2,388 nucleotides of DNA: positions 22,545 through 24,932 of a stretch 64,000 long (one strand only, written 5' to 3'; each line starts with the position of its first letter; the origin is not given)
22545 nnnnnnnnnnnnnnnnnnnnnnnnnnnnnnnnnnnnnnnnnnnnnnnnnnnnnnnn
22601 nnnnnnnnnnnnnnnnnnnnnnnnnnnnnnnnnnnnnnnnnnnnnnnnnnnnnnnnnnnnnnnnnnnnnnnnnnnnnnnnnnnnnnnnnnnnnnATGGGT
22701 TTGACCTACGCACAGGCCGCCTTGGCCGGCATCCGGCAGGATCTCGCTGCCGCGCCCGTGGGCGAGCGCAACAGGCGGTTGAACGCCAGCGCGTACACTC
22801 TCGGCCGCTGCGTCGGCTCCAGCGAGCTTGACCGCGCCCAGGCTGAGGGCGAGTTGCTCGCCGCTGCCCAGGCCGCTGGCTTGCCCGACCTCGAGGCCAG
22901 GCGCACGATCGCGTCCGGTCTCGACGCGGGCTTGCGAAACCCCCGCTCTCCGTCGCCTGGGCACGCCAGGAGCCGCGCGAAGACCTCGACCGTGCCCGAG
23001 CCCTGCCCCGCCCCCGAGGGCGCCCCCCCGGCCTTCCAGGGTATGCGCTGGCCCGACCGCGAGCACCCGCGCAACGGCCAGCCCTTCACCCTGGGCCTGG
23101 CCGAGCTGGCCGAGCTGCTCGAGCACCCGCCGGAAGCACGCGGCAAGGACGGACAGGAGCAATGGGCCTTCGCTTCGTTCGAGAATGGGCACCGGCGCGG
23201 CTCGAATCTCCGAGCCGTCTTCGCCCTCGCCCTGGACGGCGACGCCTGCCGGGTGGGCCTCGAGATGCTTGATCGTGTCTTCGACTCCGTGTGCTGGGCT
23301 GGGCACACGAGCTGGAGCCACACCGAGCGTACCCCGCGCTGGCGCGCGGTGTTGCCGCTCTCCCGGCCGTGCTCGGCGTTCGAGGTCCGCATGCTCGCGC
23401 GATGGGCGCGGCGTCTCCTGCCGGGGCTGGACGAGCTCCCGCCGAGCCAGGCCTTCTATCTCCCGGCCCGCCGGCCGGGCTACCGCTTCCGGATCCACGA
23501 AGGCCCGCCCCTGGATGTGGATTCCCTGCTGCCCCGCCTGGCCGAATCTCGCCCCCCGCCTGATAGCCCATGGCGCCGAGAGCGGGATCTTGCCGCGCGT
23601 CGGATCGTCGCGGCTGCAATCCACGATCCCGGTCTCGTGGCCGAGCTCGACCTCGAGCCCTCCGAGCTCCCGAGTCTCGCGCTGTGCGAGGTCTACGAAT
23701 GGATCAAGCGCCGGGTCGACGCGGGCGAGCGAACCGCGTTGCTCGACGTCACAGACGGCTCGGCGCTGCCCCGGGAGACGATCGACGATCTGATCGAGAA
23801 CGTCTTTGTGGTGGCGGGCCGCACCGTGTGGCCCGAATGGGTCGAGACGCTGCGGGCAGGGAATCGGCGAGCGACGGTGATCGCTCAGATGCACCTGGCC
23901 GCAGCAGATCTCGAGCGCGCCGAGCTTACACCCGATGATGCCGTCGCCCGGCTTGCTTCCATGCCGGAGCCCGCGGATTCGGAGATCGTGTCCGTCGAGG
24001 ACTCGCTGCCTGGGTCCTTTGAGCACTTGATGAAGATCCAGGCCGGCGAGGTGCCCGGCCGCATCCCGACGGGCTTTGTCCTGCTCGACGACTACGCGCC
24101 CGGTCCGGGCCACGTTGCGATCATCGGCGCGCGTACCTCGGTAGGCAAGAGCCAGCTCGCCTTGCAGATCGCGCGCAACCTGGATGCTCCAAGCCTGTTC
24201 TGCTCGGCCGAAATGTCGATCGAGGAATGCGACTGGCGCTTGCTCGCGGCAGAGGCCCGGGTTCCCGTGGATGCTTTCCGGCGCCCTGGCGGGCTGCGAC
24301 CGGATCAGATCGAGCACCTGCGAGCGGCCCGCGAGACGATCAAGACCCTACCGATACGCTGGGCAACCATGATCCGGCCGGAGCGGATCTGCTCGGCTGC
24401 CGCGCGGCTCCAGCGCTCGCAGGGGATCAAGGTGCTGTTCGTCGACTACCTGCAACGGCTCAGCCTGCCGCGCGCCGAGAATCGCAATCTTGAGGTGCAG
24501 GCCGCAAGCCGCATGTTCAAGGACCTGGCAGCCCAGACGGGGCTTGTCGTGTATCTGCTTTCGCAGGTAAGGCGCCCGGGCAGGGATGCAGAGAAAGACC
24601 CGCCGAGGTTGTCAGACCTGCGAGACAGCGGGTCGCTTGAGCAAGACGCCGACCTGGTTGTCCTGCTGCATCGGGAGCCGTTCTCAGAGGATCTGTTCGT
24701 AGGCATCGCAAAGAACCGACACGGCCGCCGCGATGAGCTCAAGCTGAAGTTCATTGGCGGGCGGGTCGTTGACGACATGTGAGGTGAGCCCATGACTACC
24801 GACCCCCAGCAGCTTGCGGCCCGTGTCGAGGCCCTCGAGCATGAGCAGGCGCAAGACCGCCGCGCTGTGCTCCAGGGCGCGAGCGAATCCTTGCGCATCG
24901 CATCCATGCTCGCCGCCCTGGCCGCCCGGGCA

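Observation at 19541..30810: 11.27-kb integrated element with replication and TerS-like genes but no virion genes: a PICI-like satellite in a Myxococcota-type genome?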

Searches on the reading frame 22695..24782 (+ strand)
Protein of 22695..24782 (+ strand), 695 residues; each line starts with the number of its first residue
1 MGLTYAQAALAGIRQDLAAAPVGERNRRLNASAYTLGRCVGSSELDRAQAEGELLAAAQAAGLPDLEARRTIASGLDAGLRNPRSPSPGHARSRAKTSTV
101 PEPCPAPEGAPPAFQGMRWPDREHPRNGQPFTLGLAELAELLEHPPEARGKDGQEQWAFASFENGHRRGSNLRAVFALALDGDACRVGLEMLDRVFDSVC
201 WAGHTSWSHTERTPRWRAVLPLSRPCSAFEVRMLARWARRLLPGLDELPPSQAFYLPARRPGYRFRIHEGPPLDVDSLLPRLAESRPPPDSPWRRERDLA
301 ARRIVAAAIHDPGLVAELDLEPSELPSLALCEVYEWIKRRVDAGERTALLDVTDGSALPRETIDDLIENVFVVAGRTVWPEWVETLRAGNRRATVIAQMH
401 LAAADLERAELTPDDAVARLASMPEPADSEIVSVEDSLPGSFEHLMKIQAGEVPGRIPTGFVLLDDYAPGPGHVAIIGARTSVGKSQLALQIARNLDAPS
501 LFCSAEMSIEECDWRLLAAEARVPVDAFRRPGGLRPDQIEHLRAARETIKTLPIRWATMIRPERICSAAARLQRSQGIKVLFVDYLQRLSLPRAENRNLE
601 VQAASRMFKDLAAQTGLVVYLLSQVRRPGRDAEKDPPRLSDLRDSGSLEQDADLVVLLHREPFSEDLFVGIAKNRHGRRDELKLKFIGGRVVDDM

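Call 9: search_protein_families(library=pfam, max_evalue=0.1, proteins=[window:22695-24782:+])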
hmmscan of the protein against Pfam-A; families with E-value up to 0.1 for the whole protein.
window:22695-24782:+ (695 aa): 2 families
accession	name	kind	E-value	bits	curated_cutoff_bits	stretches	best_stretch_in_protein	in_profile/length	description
PF03796.21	DnaB_C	-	8e-47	160.2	27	1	457-687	2-247/255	DnaB-like helicase C terminal domain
PF13481.12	AAA_25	-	4.4e-07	30.1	27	1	471-628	32-193/195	AAA domain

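Call 11: search_protein_families(library=phrogs, max_evalue=0.1, proteins=[window:22695-24782:+])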
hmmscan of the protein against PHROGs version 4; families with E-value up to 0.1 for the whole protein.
window:22695-24782:+ (695 aa): 10 families
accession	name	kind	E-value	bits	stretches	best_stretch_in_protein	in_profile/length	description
phrog_19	-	DNA, RNA and nucleotide metabolism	1.4e-47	164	1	304-682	167-566/621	DnaB-like replicative helicase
phrog_243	-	DNA, RNA and nucleotide metabolism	2e-28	100.2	1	469-681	32-248/273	DnaB-like replicative helicase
phrog_239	-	DNA, RNA and nucleotide metabolism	1.6e-22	81.3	1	460-679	344-579/801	DNA primase/helicase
phrog_11530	-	unknown function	7.5e-18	66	1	561-692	15-154/184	-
phrog_256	-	DNA, RNA and nucleotide metabolism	3.4e-06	26.9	1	155-280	61-192/798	DNA helicase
phrog_9765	-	DNA, RNA and nucleotide metabolism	6.9e-06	25.3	1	161-280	82-208/939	DNA primase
phrog_5482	-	unknown function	0.0056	16.5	1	567-665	153-253/341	-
phrog_19347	-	unknown function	0.0071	17.7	1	642-663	1-22/79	-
phrog_6012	-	DNA, RNA and nucleotide metabolism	0.0092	16.2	0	15-81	2-68/447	DNA helicase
phrog_34715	-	unknown function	0.023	14.5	1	186-231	79-126/426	-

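Call 13: find_encoding_contigs(protein=window:22695-24782:+, flank=10000, max_places=10)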
Protein window:22695-24782:+ (695 aa): 1 contig read that carries it; 1 place shown.
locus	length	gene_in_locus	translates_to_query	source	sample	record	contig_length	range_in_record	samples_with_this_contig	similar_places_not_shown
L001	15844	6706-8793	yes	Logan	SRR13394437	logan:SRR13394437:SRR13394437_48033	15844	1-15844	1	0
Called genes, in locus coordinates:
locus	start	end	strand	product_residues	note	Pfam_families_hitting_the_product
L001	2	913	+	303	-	?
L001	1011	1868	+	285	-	PF07608:DUF1571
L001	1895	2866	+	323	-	PF00480:ROK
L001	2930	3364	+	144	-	PF00027:cNMP_binding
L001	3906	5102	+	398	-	-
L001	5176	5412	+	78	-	PF01381:HTH_3, PF13560:HTH_31 (weak)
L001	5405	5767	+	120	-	-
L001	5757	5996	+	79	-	-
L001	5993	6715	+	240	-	-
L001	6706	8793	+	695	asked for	PF03796:DnaB_C, PF13481:AAA_25 (weak)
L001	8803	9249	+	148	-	-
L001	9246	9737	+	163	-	-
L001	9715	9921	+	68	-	-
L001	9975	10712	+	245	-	-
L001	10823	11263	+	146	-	-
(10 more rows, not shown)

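Call 16: find_related_loci(query=window:22695-24782:+, collection=viral_contigs, flank=10000)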
Query window:22695-24782:+ (695 aa) in viral_contigs; peptide patterns used: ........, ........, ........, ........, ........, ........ (x = any residue, [..] = any of these).
4 stretches matched a pattern, but none encodes a relative of the query by tblastn (E <= 1e-3).

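Call 18: find_homologous_proteins(query=window:22695-24782:+, max_evalue=0.00001)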
Query window:22695-24782:+ (695 aa): 2 proteins with E <= 0.00001 among 8000 candidates.
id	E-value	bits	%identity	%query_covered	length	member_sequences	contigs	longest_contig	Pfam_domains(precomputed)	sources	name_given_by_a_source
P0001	0.0e+0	1304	100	83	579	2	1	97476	PF03796.22,PF13481.13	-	-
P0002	9.7e-8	49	44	12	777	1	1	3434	PF19263.6,PF09250.17,PF08706.17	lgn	-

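Call 20: search_dna_similar(query=window:22695-24782:+, collection=phages, mode=protein, max_evalue=0.001, max_rows=20)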
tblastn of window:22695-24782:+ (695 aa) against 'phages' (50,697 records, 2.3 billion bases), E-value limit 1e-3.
Records with a match: 1427; places in all: 1429; records where one place covers at least 80% of the query: 0.
Best place of each record, by identity: <60% 1427.
By first word of the organism name: Mycobacterium 284; Staphylococcus 121; Acinetobacter 111; Escherichia 97; Pseudomonas 83; Salmonella 82; Paenibacillus 68; Gordonia 60; Stx2a-converting 59; Bacteriophage 57; and 89 more.
By host as written in the record: - 197; Mycobacterium smegmatis mc2 155 193; Acinetobacter baumannii 52; Mycobacterium smegmatis mc#155 51; Escherichia coli 43; Gordonia terrae 3612 40; Pseudomonas aeruginosa 37; Paenibacillus larvae 37; and 377 more.
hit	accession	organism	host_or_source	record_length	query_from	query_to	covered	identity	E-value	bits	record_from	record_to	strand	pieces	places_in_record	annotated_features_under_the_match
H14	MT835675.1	Bacteriophage sp.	human fecal samples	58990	365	688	47%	32.4%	2e-23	112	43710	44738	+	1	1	record has no annotation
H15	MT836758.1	Bacteriophage sp.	human fecal samples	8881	363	688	47%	31.8%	3e-21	105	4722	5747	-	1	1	record has no annotation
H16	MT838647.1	Bacteriophage sp.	human fecal samples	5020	373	677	44%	33.4%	2e-13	80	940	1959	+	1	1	record has no annotation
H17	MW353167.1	Mycoplasma phage sp.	Mycoplasma anatis MYCAV787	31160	348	686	49%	29.0%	6e-27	123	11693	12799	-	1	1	replicative DNA helicase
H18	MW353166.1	Mycoplasma phage sp.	Mycoplasma anatis MYCAV786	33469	348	686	49%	29.0%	6e-27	123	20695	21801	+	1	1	replicative DNA helicase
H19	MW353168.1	Mycoplasma phage sp.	Mycoplasma anatis MYCAV788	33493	348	686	49%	29.0%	6e-27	123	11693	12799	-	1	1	replicative DNA helicase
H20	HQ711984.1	Pseudomonas phage phi297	Pseudomonas aeruginosa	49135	350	688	49%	28.8%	3e-17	93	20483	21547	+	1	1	replicative DNA helicase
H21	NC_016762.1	Pseudomonas phage phi297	Pseudomonas aeruginosa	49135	350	688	49%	28.8%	3e-17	93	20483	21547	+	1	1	DnaB-like replicative helicase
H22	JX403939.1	Pseudomonas phage YMC/01/01/P52_PAE_BP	Pseudomonas aeruginosa YMC/01/01/P52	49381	350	688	49%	28.8%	3e-17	93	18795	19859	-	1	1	hypothetical protein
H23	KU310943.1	Pseudomonas phage YMC11/07/P54_PAE_BP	carbapenem-resistant Pseudomonas ...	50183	350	688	49%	28.8%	3e-17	93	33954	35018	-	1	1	hypothetical protein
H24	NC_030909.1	Pseudomonas phage YMC11/07/P54_PAE_BP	carbapenem-resistant Pseudomonas ...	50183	350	688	49%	28.8%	3e-17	93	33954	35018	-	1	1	DnaB-like replicative helicase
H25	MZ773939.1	Pseudomonas phage PP9W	Pseudomonas aeruginosa P9W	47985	350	688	49%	28.8%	5e-17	92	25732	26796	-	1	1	replicative DNA helicase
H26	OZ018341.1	Marinitoga phage MPV1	-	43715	333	688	51%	27.4%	2e-23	112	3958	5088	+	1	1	DnaB-like replicative helicase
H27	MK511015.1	Pseudomonas phage vB_Pae_BR313c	Pseudomonas aeruginosa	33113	332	688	51%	27.3%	7e-15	85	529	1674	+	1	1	replicative DNA helicase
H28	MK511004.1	Pseudomonas phage vB_Pae_CF74b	Pseudomonas aeruginosa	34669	332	688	51%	27.3%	7e-15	85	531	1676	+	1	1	replicative DNA helicase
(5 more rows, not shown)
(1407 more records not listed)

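Call 43: search_solved_structures(query=window:22695-24782:+, max_evalue=0.01)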
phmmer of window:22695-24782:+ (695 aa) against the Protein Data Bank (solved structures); distinct sequences matched with E-value up to 0.01: 18.
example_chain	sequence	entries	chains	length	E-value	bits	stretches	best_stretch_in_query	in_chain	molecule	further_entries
2r6a_A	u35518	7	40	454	8.7e-28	100.4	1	320-687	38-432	Replicative helicase | Replicative DNA helicase DnaB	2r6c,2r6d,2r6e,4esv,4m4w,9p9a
2vye_A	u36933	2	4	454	1.1e-27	100.1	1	320-687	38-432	REPLICATIVE DNA HELICASE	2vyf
2q6t_A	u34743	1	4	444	4.1e-25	91.6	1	427-686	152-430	DnaB replication fork helicase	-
4nmn_A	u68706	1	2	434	2.8e-24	88.8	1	413-687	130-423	Replicative DNA helicase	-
9dls_A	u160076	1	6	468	8.9e-23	83.9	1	441-663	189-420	Replicative DNA helicase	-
6t66_A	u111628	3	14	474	9.2e-23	83.8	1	441-663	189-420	Replicative DNA helicase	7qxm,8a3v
6kza_A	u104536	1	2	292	3.9e-22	81.8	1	440-672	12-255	Replicative DNA helicase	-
7t22_A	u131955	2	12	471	5.6e-22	81.2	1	428-672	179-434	Replicative DNA helicase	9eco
6bbm_A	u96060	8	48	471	5.7e-22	81.2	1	428-672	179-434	Replicative DNA helicase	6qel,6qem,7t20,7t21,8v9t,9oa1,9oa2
4a1f_A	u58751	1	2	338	1.2e-21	80.2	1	452-661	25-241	REPLICATIVE DNA HELICASE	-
4zc0_A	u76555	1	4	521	3.3e-21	78.7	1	452-661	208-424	Replicative DNA helicase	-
3bgw_A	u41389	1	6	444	5.5e-18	68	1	298-686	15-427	DNAB-Like Replicative Helicase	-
3bh0_A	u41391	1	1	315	1e-16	63.8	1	416-686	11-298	DNAB-LIKE REPLICATIVE HELICASE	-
1e0j_A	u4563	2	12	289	0.0019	20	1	562-662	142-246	DNA HELICASE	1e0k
1cr0_A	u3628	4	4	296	0.0021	19.8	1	562-662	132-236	DNA PRIMASE/HELICASE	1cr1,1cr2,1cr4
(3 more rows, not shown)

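Call 61: search_protein_families(library=ncbifam, max_evalue=0.1, proteins=[window:22695-24782:+])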
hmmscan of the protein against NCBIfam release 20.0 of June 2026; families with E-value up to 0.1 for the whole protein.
window:22695-24782:+ (695 aa): 17 families
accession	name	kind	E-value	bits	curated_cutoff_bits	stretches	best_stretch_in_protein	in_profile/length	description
TIGR00665.1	DnaB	equivalog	2.1e-44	152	385.25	1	426-687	146-424/435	replicative DNA helicase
TIGR03600.1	phage_DnaB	exception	1.1e-40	139.9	498.65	1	414-683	133-418/421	phage replicative helicase, DnaB family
NF005852.0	PRK07773.1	equivalog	1.5e-33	116.1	780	1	427-648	169-399/886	replicative DNA helicase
NF004384.0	PRK05748.1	equivalog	6.8e-33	113.9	525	1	419-688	146-434/452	replicative DNA helicase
NF040583.1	dnaB_SPI-7_type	exception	4.3e-31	108.4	655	1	414-663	132-394/434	SPI-7-type island replicative DNA helicase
NF006606.0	PRK09165.1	equivalog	1.1e-28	100.2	540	1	501-663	264-430/497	replicative DNA helicase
NF006306.0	PRK08506.1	equivalog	2.1e-27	95.9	596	1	451-661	170-387/472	replicative DNA helicase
NF006443.0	PRK08760.1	equivalog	2.6e-27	95.3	741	1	417-689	171-460/476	replicative DNA helicase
NF004109.0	PRK05595.1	equivalog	3.5e-26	91.9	737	1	437-687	163-429/444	replicative DNA helicase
NF004967.0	PRK06321.1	equivalog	7.3e-24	84.5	751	1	456-686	208-455/472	replicative DNA helicase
NF005369.0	PRK06904.1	equivalog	1e-23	83.8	809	1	442-686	191-454/474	replicative DNA helicase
NF006458.0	PRK08840.1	equivalog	1.1e-21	77.1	884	1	458-662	201-415/464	replicative DNA helicase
NF005945.0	PRK08006.1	equivalog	1.8e-20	73.2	898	1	457-662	207-422/471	replicative DNA helicase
NF005240.0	PRK06749.1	subfamily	9e-20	70.8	686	1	406-687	120-418/428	replicative DNA helicase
NF005424.0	PRK07004.1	equivalog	6e-19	67.9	834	1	455-662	195-410/460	replicative DNA helicase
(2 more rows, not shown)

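Call 64: search_protein_representatives(protein=window:22695-24782:+)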
Query: 695 residues. Proteins with E-value up to 0.001 (for the whole library): 58143; up to 1e-10: 31569; up to 1e-30: 45. The best 150 are listed.
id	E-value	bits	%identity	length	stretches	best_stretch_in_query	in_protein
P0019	1.1e-178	612.4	45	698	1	13-694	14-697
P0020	5.4e-60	220.1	37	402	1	290-693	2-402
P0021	8.5e-60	219.5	45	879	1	4-281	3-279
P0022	8.0e-57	209.7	39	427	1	301-694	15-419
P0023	1.6e-55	205.4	42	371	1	421-695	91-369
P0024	9.8e-47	176.3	34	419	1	301-693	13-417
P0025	1.1e-46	176.1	42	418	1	417-695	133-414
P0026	1.0e-45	173.0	40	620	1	10-281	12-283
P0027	3.8e-44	167.8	40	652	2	8-282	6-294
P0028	5.0e-43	164.1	40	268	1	444-693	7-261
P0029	9.4e-43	163.2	39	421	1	384-691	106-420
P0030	1.8e-41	159.0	36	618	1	4-267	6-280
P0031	1.5e-40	155.9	38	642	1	13-355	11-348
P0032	6.6e-38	147.1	41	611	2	424-663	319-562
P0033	1.3e-36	142.8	36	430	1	357-686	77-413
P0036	2.3e-35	138.8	37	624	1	16-283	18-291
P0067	1.3e-30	123.0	35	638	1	14-283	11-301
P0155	1.9e-28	115.9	30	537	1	36-304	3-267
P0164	2.5e-28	115.5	32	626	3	150-302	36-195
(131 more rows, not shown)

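Call 65: search_protein_families(library=pfam, max_evalue=0.001, proteins=[P0019, P0021, P0026, P0027, P0030, P0031, P0036, P0067, P0155, P0164])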
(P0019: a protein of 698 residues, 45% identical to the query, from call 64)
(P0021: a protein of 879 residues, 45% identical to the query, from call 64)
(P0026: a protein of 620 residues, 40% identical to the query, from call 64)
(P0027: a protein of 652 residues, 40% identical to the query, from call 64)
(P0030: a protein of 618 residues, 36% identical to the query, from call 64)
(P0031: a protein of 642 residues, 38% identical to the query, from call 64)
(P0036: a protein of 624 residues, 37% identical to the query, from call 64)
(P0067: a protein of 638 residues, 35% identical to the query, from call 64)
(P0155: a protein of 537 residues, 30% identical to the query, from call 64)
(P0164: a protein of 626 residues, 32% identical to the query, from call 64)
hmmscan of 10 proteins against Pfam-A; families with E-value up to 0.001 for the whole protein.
P0019 (698 aa): 2 families
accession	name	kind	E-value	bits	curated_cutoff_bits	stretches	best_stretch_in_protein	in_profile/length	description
PF03796.21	DnaB_C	-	9.3e-46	156.7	27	1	457-692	2-249/255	DnaB-like helicase C terminal domain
PF13481.12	AAA_25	-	3.8e-08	33.6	27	1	472-631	33-193/195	AAA domain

P0021 (879 aa): 0 families

P0026 (620 aa): 2 families
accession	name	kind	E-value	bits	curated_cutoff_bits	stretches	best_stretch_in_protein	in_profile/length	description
PF03796.21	DnaB_C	-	1.3e-13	51.4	27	1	337-602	15-248/255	DnaB-like helicase C terminal domain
PF13481.12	AAA_25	-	2.7e-07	30.8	27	1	333-372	24-64/195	AAA domain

P0027 (652 aa): 2 families
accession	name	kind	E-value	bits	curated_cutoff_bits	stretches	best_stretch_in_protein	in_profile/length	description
PF03796.21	DnaB_C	-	6.9e-14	52.3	27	1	343-595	14-237/255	DnaB-like helicase C terminal domain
PF13481.12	AAA_25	-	1.9e-05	24.8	27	1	335-516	20-187/195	AAA domain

P0030 (618 aa): 3 families
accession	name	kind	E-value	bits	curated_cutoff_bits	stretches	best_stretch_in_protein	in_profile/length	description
PF13481.12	AAA_25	-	3.1e-29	102.4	27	1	313-484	17-194/195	AAA domain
PF13384.12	HTH_23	-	3.7e-05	23.8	24.6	1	561-590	10-39/50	Homeodomain-like domain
PF19575.5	HTH_58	-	0.00012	22.3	23.8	1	563-599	21-57/62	Helix-turn-helix domain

P0031 (642 aa): 1 family
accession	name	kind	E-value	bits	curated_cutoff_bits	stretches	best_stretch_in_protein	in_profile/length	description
PF13481.12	AAA_25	-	7.5e-25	88.1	27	1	353-526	28-194/195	AAA domain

P0036 (624 aa): 1 family
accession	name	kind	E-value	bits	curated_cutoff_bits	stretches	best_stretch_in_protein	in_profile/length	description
PF13481.12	AAA_25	-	1.7e-26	93.5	27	1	344-516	28-194/195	AAA domain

P0067 (638 aa): 1 family
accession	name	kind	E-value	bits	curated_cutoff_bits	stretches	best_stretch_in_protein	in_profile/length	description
PF13481.12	AAA_25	-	3.9e-25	89.1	27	1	350-522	29-194/195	AAA domain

P0155 (537 aa): 4 families
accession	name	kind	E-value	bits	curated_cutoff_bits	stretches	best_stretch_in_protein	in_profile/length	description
PF13481.12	AAA_25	-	1.5e-19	70.8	27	1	246-429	4-193/195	AAA domain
PF13384.12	HTH_23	-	7.3e-07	29.3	24.6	1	508-536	12-40/50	Homeodomain-like domain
PF02796.21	HTH_7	-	0.00022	21.7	23.8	1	498-535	6-43/45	Helix-turn-helix domain of resolvase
PF13551.12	HTH_29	-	0.00046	20.7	28.1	0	508-535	6-34/64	Winged helix-turn helix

P0164 (626 aa): 2 families
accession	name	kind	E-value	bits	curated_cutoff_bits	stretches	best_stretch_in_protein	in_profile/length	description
PF03796.21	DnaB_C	-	4.8e-36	124.9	27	1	364-586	1-238/255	DnaB-like helicase C terminal domain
PF06745.19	ATPase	-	0.00012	22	26.6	1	365-544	1-169/231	KaiC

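Call 71: find_related_loci(query=A3, collection=metagenome_contigs, flank=10000)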
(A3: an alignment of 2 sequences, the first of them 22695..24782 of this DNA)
Query A3 (695 aa) in metagenome_contigs; peptide patterns used: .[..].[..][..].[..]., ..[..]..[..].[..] (x = any residue, [..] = any of these).
312 stretches matched a pattern, but none encodes a relative of the query by tblastn (E <= 1e-3).

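Call 72: find_related_loci(query=A3, collection=viral_contigs, flank=10000)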
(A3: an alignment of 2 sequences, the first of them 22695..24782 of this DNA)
Query A3 (695 aa) in viral_contigs; peptide patterns used: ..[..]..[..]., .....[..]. (x = any residue, [..] = any of these).
600 stretches matched a pattern (row limit reached: there are more); 524 encode a relative of the query (tblastn E <= 1e-3); the best 80 are kept; 80 distinct loci.
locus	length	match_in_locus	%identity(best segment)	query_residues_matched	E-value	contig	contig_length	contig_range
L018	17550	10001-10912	36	404-687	8e-31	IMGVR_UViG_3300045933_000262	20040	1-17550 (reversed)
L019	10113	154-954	37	425-677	6e-31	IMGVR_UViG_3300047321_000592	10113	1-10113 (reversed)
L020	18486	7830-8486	40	448-659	1e-30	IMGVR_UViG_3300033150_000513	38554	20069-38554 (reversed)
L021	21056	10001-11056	34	366-693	4e-30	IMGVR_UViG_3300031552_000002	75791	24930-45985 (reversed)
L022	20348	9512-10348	34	416-688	7e-30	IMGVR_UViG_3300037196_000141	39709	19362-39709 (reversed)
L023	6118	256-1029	35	445-688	4e-30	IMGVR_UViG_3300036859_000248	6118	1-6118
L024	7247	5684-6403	39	451-678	3e-29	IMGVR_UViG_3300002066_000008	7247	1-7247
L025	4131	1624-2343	39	451-678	3e-29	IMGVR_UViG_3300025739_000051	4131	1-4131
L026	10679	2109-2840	38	457-686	7e-29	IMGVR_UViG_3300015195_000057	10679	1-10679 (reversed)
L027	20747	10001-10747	39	457-688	8e-29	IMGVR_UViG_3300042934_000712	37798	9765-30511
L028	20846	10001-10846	34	415-686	1e-28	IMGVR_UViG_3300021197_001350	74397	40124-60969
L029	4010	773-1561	36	438-684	1e-28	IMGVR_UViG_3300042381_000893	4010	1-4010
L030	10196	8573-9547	32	386-693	2e-28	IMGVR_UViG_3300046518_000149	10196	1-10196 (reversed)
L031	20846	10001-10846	34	415-686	1e-28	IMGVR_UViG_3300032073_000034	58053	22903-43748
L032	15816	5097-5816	39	451-678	5e-28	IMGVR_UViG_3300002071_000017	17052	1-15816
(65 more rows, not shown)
